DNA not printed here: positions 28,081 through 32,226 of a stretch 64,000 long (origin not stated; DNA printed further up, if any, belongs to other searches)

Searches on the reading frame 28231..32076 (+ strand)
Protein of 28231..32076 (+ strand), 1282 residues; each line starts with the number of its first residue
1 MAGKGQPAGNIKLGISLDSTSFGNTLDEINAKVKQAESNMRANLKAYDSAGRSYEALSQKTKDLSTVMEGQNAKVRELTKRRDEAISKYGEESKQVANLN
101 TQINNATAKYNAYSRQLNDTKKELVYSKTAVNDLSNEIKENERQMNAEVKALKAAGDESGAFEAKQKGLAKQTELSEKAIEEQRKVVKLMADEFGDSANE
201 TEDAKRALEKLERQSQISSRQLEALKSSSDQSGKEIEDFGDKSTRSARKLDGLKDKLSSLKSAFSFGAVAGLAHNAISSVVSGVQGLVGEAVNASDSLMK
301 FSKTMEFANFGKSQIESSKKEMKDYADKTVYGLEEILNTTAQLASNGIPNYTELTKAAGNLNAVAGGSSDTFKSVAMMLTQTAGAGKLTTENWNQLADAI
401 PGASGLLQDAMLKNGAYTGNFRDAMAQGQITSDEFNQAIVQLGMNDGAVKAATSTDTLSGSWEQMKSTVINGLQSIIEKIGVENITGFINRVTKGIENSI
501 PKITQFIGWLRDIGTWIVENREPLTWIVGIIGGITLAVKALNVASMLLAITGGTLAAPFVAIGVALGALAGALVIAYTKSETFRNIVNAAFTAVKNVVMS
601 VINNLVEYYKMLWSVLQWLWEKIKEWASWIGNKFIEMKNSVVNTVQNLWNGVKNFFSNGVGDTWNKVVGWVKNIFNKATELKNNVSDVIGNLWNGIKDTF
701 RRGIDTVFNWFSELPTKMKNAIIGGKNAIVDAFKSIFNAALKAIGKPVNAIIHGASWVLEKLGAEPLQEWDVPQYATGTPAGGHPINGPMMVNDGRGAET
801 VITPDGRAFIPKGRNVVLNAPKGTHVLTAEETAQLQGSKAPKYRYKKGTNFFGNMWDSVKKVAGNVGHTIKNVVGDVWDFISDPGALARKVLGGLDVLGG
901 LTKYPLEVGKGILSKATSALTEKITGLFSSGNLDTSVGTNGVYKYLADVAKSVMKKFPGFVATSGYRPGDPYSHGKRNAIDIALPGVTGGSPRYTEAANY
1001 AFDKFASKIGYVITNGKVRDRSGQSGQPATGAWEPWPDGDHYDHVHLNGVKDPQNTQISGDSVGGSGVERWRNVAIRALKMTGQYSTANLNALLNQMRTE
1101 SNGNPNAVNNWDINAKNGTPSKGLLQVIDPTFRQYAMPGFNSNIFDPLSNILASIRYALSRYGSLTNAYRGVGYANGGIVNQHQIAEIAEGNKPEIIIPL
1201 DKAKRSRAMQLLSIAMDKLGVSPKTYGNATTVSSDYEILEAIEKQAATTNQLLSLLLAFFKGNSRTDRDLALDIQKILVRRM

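Call 88: search_protein_families(library=phrogs, proteins=[window:28231-32076:+], max_evalue=0.00001)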
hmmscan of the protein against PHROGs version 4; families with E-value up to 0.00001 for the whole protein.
window:28231-32076:+ (1282 aa): 36 families (the best 25 are shown)
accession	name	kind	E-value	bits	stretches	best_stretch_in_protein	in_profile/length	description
phrog_167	-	tail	1.2e-246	823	2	581-1275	825-1517/1555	tail length tape measure protein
phrog_4070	-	tail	3.7e-93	314.3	1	591-1258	219-940/989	tail length tape measure protein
phrog_10613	-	tail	2.5e-58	198.7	1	3-299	2-234/237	tail length tape measure protein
phrog_58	-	tail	3.8e-57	195.6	1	129-754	190-932/1544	tail length tape measure protein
phrog_8537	-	unknown function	5e-56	191.6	1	1047-1264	118-341/384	-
phrog_1272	-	tail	2.1e-46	159.3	3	433-944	505-991/1606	tail length tape measure protein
phrog_5448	-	tail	4.3e-45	154.3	1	1062-1183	2588-2712/3103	tail length tape measure protein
phrog_4197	-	tail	1.9e-40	139.6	1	610-1207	993-1584/1783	tail length tape measure protein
phrog_11489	-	unknown function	2.2e-35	123.1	1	1065-1222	1475-1634/1717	-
phrog_1293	-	tail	2.9e-35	122.5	2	774-857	1266-1346/1424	tail length tape measure protein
phrog_1204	-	tail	1e-32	114.1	1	214-982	117-691/1483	tail protein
phrog_1535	-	tail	1.1e-29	104.3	1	448-802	715-1083/1152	tail length tape measure protein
phrog_7025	-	tail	4.8e-26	91.2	1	1059-1203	2334-2478/2880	tail length tape measure protein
phrog_991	-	tail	2.3e-22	79.5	1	60-807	79-877/1966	tail length tape measure protein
phrog_971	-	lysis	5.8e-22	79.2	1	335-781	248-788/1338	endolysin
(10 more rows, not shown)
